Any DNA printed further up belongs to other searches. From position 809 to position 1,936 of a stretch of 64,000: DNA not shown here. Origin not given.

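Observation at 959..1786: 2OG-Fe(II) oxygenase embedded in a ribosomal protein locus: candidate translation-machinery or nucleic-acid hydroxylase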

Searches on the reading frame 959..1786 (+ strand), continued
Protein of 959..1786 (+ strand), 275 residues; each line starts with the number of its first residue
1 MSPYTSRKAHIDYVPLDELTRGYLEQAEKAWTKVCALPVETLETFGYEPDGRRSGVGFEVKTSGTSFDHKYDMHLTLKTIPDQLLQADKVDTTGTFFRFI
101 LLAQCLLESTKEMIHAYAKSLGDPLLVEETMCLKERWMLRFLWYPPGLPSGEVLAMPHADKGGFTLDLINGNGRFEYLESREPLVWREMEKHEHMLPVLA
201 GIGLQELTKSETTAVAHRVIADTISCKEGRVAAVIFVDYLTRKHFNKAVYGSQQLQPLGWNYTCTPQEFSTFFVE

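Call 24: find_encoding_contigs(protein=P0005, flank=10000)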
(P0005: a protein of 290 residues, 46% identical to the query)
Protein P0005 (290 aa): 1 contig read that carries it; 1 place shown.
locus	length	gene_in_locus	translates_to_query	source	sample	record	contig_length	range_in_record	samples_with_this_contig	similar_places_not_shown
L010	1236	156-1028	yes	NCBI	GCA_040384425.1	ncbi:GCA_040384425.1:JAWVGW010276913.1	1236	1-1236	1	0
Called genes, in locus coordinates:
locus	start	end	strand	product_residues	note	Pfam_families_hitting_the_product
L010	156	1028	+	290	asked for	-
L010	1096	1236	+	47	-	?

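Call 26: find_encoding_contigs(protein=P0006, flank=10000)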
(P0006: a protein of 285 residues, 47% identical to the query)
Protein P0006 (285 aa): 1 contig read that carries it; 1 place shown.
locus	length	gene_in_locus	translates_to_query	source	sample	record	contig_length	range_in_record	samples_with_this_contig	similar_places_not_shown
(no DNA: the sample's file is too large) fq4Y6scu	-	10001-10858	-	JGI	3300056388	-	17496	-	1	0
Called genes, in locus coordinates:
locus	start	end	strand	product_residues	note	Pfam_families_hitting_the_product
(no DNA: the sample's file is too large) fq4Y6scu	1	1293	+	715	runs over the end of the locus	PF00009:GTP_EFTU, PF03144:GTP_EFTU_D2, PF22042:EF-G_D2, PF14492:EFG_III, PF16658:RF3_C (weak), PF03764:EFG_IV, PF00679:EFG_C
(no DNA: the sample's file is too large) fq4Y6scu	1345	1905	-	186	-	PF06185:YecM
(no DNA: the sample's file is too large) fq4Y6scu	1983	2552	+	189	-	-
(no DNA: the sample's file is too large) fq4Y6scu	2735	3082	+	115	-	-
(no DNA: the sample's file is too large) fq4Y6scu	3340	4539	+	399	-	PF00009:GTP_EFTU, PF03144:GTP_EFTU_D2, PF03143:GTP_EFTU_D3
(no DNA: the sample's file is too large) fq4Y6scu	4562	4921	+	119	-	PF00338:Ribosomal_S10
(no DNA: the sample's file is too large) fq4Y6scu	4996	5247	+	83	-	-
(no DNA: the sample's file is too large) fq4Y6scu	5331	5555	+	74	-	-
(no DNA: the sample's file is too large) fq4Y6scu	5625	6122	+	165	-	-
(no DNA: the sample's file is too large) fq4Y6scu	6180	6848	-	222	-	-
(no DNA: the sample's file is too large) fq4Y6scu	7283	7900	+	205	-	PF00297:Ribosomal_L3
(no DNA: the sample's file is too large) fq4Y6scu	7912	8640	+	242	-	PF00573:Ribosomal_L4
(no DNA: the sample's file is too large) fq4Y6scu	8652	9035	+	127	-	PF00276:Ribosomal_L23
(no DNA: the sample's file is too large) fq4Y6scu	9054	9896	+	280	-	PF00181:Ribosomal_L2_N, PF03947:Ribosomal_L2_C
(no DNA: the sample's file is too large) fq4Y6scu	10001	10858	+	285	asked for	-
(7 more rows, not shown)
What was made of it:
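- pyrF lies in the gap of the P0006 lineage (call 26).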

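Call 27: find_encoding_contigs(protein=P0007, flank=10000)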
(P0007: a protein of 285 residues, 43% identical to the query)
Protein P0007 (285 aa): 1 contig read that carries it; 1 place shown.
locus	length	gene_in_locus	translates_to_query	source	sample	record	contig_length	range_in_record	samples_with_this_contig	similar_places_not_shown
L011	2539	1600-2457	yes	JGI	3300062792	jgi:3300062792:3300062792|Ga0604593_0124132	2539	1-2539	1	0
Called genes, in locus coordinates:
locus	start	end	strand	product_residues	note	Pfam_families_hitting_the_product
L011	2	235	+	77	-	?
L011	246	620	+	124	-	PF00276:Ribosomal_L23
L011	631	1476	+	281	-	PF00181:Ribosomal_L2_N, PF03947:Ribosomal_L2_C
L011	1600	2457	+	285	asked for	-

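Call 28: find_encoding_contigs(protein=P0009, flank=7000, max_places=4)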
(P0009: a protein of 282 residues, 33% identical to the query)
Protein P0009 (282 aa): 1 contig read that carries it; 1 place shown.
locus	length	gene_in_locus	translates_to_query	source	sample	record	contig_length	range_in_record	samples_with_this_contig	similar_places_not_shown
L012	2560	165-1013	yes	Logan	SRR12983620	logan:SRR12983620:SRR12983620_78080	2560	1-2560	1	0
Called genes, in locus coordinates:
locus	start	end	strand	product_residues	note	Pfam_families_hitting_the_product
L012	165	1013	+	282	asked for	-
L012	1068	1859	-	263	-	PF13739:PdaC (weak), PF11738:DUF3298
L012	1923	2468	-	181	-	-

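Call 29: find_encoding_contigs(protein=P0010, flank=7000, max_places=4)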
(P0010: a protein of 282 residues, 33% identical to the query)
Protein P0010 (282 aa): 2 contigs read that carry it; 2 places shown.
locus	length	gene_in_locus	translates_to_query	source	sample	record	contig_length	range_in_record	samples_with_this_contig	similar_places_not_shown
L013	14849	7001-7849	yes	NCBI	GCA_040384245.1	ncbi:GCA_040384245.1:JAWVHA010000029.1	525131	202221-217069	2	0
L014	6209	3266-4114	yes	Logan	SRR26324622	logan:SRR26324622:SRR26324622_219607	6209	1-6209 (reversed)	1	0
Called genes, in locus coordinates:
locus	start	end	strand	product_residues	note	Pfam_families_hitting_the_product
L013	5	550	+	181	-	-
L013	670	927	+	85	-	-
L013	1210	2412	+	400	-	PF00009:GTP_EFTU, PF03144:GTP_EFTU_D2, PF03143:GTP_EFTU_D3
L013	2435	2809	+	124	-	PF00338:Ribosomal_S10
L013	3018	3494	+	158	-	-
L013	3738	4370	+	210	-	PF00297:Ribosomal_L3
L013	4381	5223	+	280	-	PF00573:Ribosomal_L4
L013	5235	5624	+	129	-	PF00276:Ribosomal_L23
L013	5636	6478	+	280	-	PF00181:Ribosomal_L2_N, PF03947:Ribosomal_L2_C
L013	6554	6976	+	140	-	PF00293:NUDIX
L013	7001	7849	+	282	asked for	PF03171:2OG-FeII_Oxy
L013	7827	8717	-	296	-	PF11738:DUF3298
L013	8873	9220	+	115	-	PF00203:Ribosomal_S19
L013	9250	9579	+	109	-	PF00237:Ribosomal_L22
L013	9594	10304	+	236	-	PF07650:KH_2, PF00189:Ribosomal_S3_C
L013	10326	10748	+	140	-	PF00252:Ribosomal_L16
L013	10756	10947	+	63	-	PF00831:Ribosomal_L29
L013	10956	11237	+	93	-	PF00366:Ribosomal_S17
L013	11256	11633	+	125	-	PF00238:Ribosomal_L14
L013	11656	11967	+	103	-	PF00467:KOW, PF17136:ribosomal_L24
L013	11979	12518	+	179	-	PF00281:Ribosomal_L5, PF00673:Ribosomal_L5_C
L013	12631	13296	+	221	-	PF03412:Peptidase_C39 (faint), PF13529:Peptidase_C39_2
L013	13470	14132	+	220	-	-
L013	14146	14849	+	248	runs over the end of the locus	PF00215:OMPdecase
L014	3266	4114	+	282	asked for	PF03171:2OG-FeII_Oxy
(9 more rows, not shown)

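Call 30: find_encoding_contigs(protein=P0013, flank=7000, max_places=4)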
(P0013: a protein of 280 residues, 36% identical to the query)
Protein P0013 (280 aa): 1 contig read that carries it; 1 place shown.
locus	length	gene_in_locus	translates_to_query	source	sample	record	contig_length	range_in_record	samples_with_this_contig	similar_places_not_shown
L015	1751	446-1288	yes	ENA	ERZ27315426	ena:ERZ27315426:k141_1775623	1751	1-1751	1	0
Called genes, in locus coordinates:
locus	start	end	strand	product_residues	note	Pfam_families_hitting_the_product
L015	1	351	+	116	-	?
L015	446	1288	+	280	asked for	-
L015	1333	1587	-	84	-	-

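Call 33: find_related_loci(query=A5, collection=genome_contigs, flank=8000)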
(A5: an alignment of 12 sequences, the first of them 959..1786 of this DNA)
Query A5 (275 aa) in genome_contigs; peptide patterns used: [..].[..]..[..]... (x = any residue, [..] = any of these).
31 stretches matched a pattern; 25 encode a relative of the query (tblastn E <= 1e-3); 25 distinct loci.
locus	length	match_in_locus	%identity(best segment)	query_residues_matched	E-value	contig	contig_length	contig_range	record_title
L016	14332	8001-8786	33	9-274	2e-36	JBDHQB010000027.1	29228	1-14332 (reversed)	MAG: Parachlamydiaceae bacterium isolate AS-MESO-OLR.10 NODE_4502_length_29228_cov_11.199856, whole genome shotgun seque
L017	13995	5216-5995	33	10-273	3e-36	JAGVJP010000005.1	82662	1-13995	MAG: Parachlamydiales bacterium isolate SW_11 c_000000088500, whole genome shotgun sequence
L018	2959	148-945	32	13-275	4e-36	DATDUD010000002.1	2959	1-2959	MAG TPA_asm: Candidatus Paceibacterota bacterium isolate SMAG_U8048 k141_2168403, whole genome shotgun sequence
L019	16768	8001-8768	33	21-273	1e-35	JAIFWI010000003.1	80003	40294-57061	MAG: Candidatus Parcubacteria bacterium isolate viral-cat_42_20 PAFVLPS_2018_scaffold_1585, whole genome shotgun sequenc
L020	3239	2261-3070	33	5-274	5e-35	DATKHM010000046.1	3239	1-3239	MAG TPA_asm: Candidatus Paceibacterota bacterium isolate SMAG_U14577 k141_27640, whole genome shotgun sequence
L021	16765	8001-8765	32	18-273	2e-34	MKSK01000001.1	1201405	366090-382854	MAG: Chlamydiales bacterium 38-26 SCNpilot_expt_500_p_scaffold_0, whole genome shotgun sequence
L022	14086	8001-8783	32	9-273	6e-34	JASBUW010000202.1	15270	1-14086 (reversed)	MAG: Parachlamydiaceae bacterium isolate BWSM_84 k141_1477276, whole genome shotgun sequence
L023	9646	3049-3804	30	21-273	2e-33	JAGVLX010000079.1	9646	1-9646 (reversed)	MAG: Parachlamydiales bacterium isolate SW_13 c_000000029817, whole genome shotgun sequence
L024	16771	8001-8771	33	21-275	3e-33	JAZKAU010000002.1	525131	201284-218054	MAG: Patescibacteria group bacterium isolate ADI_H3L2_1_122_18_3-bin046 ADIH3L21_B046_0_000000000002, whole genome shotg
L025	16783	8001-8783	31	13-275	5e-33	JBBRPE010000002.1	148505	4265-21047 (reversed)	MAG: Candidatus Paceibacteria bacterium isolate La1_metabat2.398 LA1C_B2.398_k141_1954495L_148505_cov_14.3325, whole gen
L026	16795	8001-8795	33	13-275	4e-33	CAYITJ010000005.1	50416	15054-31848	MAG TPA_asm: uncultured Candidatus Saccharibacteria bacterium isolate ERP119705_co7_478 genome assembly, contig: NODE_43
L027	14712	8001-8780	31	10-273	3e-33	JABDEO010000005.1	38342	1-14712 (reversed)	MAG: Chlamydiae bacterium isolate BWMinHeated_Nextera36_MAG4 3300020929.a:Ga0207104_1028, whole genome shotgun sequence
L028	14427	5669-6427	30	21-274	2e-33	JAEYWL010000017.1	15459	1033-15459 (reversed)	MAG: Verrucomicrobia bacterium isolate OH_CBlB_266 k127_565594, whole genome shotgun sequence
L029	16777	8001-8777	32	20-274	6e-33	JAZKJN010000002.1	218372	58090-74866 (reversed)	MAG: Patescibacteria group bacterium isolate ADI_DC_SW_02_SPN_11032020-bin123 DCSW02SPN_B123_0_000000000002, whole genom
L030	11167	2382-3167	30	10-275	2e-33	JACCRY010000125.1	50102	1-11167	MAG: Parachlamydiaceae bacterium isolate MGR_bin34 SD2897-2912_k127_7135862, whole genome shotgun sequence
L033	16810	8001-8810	31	5-275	5e-32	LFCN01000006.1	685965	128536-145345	MAG: Parcubacteria bacterium C7867-004 C7867_00001, whole genome shotgun sequence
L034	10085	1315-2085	34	21-275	6e-32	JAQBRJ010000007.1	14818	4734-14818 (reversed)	MAG: Parcubacteria group bacterium isolate RYN_396 scaffold_1005759, whole genome shotgun sequence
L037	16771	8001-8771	32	21-275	4e-31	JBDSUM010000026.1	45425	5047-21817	MAG: Candidatus Paceibacterota bacterium isolate cluster1_bin.581 k127_2831519, whole genome shotgun sequence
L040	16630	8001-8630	30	13-221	2e-21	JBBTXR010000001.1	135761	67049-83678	MAG: Patescibacteria group bacterium isolate H51-bin099_1 H51_bin099_1_000000000001, whole genome shotgun sequence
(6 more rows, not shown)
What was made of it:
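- The family is restricted to Patescibacteria and Parachlamydiaceae-type symbionts (call 33).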

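Call 46: predict_structure(alignment_id=A2)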
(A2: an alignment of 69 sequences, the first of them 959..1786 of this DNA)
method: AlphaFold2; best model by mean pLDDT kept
length: 275 residues; sequences in the alignment: 69
mean_pLDDT: 95.1   pTM: 0.92
mean pLDDT of the five models: 95.1, 95.0, 94.5, 94.6, 94.3
residues with pLDDT >= 90: 252; 70-90: 15; 50-70: 6; < 50: 2
segments of 3 or more residues with pLDDT < 50: none
pLDDT, mean of each block of 10 residues (from residue 1): 69 98 98 98 97 93 84 98 98 98 99 98 95 97 98 97 96 97 94 97 96 97 98 95 92 95 96 95
secondary structure, 60 per line:
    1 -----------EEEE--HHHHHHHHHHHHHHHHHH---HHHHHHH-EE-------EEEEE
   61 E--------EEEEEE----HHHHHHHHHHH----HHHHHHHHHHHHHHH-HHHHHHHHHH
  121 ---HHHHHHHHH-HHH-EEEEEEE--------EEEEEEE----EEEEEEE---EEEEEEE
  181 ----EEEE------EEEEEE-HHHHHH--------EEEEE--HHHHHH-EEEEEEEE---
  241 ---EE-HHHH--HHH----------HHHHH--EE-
elements in order: E12-15 H18-35 H39-45 E56-61 E70-75 H80-90 H95-109 H111-120 H124-132 E138-144 E153-159 E164-170 E174-180 E185-188 E195-200 H202-207 E216-220 H223-228 E230-237 H247-250 H266-270
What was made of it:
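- On 2OG-Fe(II) oxygenase superfamily, IPNS-like class (Pfam PF03171 with DIOX_N): AF2 model pLDDT 95.1 (call 46). They lie at the end of strand 153-159 and in strand 216-220 (call 46).
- The model is confident throughout (call 46).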

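Call 52: fold_search(model_id=the predicted structure, library=pdb)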
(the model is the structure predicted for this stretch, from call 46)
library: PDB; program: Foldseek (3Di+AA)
matches with E <= 10: 830; with E <= 0.001: 211
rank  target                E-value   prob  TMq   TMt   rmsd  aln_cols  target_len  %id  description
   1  3oox_B                2.6e-11  1.00  0.65  0.59   8.1       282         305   20  Crystal structure of a putative 2OG-Fe(II) oxygenase family protein (CC_0200) from CAULOBACTER CRESCENTUS at 1.44 A re (released 2010-12-01)
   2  6lsv_A                4.5e-11  1.00  0.63  0.53   4.3       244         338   21  Crystal structure of JOX2 in complex with 2OG, Fe, and JA (released 2021-02-10)
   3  7ekd                  6.8e-11  1.00  0.62  0.51   4.7       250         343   16  Crystal structure of gibberellin 3-oxidase 2 (GA3ox2) in rice (released 2022-02-16)
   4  3oox_A                6.8e-11  1.00  0.62  0.57   5.4       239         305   21  Crystal structure of a putative 2OG-Fe(II) oxygenase family protein (CC_0200) from CAULOBACTER CRESCENTUS at 1.44 A re (released 2010-12-01)
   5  5vka                  7.7e-11  1.00  0.61  0.49   9.8       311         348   14  Ethylene forming enzyme in complex with manganese, 2-oxoglutarate and N-omega-hydroxy-L-arginine (released 2017-08-16)
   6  5vkb                  7.7e-11  1.00  0.58  0.48   9.9       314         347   14  Ethylene forming enzyme in complex with manganese, 2-oxoglutarate and argininamide (released 2017-08-16)
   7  9scf                  9.8e-11  1.00  0.61  0.51   9.8       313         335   15  Fe(II)-2-oxoglutarate-dependent Pseudomonas savastanoi pv phaseolicola 1449B in complex with 2-oxoglutarate (released 2026-03-18)
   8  5v2y                  9.8e-11  1.00  0.56  0.46  10.2       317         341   15  Ethylene forming enzyme in complex with manganese, 2-oxoglutarate and L-arginine (released 2017-08-16)
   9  5lun_D                1.0e-10  1.00  0.63  0.52   9.6       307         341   14  Ethylene Forming Enzyme from Pseudomonas syringae pv. phaseolicola - P1 ultra-high resolution crystal form in complex  (released 2017-04-19)
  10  5v2z                  1.1e-10  1.00  0.59  0.48   9.8       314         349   14  Ethylene forming enzyme in complex with manganese, 2-oxoadipic acid and L-arginine (released 2017-08-16)
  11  8y4u                  1.5e-10  1.00  0.60  0.56   3.9       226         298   18  Crystal structure of a His1 from oryza sativa (released 2024-02-28)
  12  5c3s_A                1.5e-10  1.00  0.62  0.52   9.0       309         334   14  Crystal structure of the full-length Neurospora crassa T7H in complex with alpha-KG and 5-formyluracil (5fU) (released 2015-10-21)
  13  3on7_A                1.7e-10  1.00  0.56  0.57   7.5       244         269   18  Crystal structure of a Putative oxygenase (SO_2589) from Shewanella oneidensis at 2.20 A resolution (released 2010-09-15)
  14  5c3r_A                1.7e-10  1.00  0.61  0.51   9.5       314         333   15  Crystal structure of the full-length Neurospora crassa T7H in complex with alpha-KG and 5-hydroxymethyluracil (5hmU) (released 2015-10-21)
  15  5lun_A                1.8e-10  1.00  0.63  0.53   9.4       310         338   14  Ethylene Forming Enzyme from Pseudomonas syringae pv. phaseolicola - P1 ultra-high resolution crystal form in complex  (released 2017-04-19)
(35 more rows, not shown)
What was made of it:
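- On 2OG-Fe(II) oxygenase superfamily, IPNS-like class (Pfam PF03171 with DIOX_N): Foldseek probability 1.00 (call 52).
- Foldseek agrees (call 52).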

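Call 58: search_protein_families(library=ncbifam, alignment_id=A2, max_evalue=0.001)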
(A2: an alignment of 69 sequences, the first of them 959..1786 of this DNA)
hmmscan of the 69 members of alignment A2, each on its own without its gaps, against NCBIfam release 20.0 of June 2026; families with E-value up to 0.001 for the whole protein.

A. member 1, window:959-1786:+ (275 aa): 0 families

B. families by the number of members that match (of 69 scanned): 0 families

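Call 59: list_cluster_members(proteins=[P0010, P0016, P0017, P0020, P0022, P0024, P0026, P0029, P0036, P0040])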
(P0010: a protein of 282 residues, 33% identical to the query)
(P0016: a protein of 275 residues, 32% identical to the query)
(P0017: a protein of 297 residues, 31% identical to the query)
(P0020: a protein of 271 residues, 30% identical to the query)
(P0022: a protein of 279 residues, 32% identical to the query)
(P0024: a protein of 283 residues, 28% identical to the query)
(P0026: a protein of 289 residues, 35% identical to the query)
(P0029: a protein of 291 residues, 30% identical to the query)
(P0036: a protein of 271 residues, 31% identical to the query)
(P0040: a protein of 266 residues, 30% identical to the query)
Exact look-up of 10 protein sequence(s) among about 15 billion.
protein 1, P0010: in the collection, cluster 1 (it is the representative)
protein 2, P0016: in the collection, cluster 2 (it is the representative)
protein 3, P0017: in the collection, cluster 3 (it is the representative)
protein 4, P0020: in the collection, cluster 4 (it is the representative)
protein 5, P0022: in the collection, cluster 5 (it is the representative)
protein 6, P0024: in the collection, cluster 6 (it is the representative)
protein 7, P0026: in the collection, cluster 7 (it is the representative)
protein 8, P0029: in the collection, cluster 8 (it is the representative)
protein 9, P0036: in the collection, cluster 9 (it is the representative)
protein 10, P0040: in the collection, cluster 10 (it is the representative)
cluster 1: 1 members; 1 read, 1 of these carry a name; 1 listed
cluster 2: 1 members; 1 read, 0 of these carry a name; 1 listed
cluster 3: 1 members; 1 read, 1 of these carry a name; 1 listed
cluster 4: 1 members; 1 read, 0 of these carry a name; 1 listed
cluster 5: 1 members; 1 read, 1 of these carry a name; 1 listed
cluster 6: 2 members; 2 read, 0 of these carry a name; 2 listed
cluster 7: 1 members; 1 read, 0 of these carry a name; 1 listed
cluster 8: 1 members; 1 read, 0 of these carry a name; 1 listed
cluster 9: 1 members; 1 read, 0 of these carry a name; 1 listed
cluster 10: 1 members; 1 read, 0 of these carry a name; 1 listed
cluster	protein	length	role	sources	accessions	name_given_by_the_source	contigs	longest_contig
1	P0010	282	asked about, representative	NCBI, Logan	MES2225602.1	MAG: 2OG-Fe(II) oxygenase family protein [Patescibacteria group bacterium]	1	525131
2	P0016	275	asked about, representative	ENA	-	-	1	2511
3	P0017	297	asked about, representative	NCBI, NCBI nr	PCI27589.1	hypothetical protein COB55_05490 [Candidatus Wolfebacteria bacterium] | MAG: hypothetical protein COB55_05490 [Candidatus Wolfebacteria bacterium]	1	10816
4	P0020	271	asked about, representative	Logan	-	-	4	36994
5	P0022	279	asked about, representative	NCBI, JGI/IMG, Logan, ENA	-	hypothetical protein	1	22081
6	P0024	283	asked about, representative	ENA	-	-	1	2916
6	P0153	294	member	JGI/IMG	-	-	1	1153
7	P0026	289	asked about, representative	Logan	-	-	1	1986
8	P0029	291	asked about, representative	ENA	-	-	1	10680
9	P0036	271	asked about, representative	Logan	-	-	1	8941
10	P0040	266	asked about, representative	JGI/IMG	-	-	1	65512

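Call 74: search_protein_families(library=pfam, alignment_id=A8, max_evalue=0.00001)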
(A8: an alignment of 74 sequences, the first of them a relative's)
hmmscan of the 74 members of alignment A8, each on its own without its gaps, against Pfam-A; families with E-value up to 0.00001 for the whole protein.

A. member 1, L016:4770-5315:- (182 aa): 1 family
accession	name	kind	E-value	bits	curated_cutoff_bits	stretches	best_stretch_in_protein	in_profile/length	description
PF02566.24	OsmC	-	1e-20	74.4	27.5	1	85-178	5-98/100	OsmC-like protein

B. families by the number of members that match (of 74 scanned): 113 families (the first 25 are shown)
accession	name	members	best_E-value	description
PF03486.20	HI0933_like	2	2.1e-78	HI0933-like protein Rossmann domain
PF07859.19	Abhydrolase_3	2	1e-75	alpha/beta hydrolase fold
PF00248.27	Aldo_ket_red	2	7.7e-61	Aldo/keto reductase family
PF00005.33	ABC_tran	2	2.8e-32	ABC transporter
PF00561.26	Abhydrolase_1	2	1.3e-30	alpha/beta hydrolase fold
PF20434.5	BD-FAE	2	8.1e-24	BD-FAE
PF00135.34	COesterase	2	2.7e-19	Carboxylesterase family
PF00293.34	NUDIX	2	2.1e-17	NUDIX domain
PF07690.21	MFS_1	2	2.5e-17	Major Facilitator Superfamily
PF03372.29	Exo_endo_phos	2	1.8e-15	Endonuclease/Exonuclease/phosphatase family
PF12831.13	FAD_oxidored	2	7.8e-15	FAD dependent oxidoreductase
PF12146.15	Hydrolase_4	2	1.9e-14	Serine aminopeptidase, S33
PF00890.30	FAD_binding_2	2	6e-14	FAD binding domain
PF12697.13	Abhydrolase_6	2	4.6e-13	Alpha/beta hydrolase family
PF00083.30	Sugar_tr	2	2.5e-12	Sugar (and other) transporter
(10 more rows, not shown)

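Call 77: search_protein_families(library=padloc, proteins=[window:959-1786:+], max_evalue=0.01)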
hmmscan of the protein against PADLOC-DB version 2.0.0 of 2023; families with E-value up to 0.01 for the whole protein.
window:959-1786:+ (275 aa): 0 families
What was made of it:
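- Tried and rejected: PADLOC gave nothing for the oxygenase or DUF3298 and only a generic NUDIX hit, so a defence-system reading was dropped (call 77).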
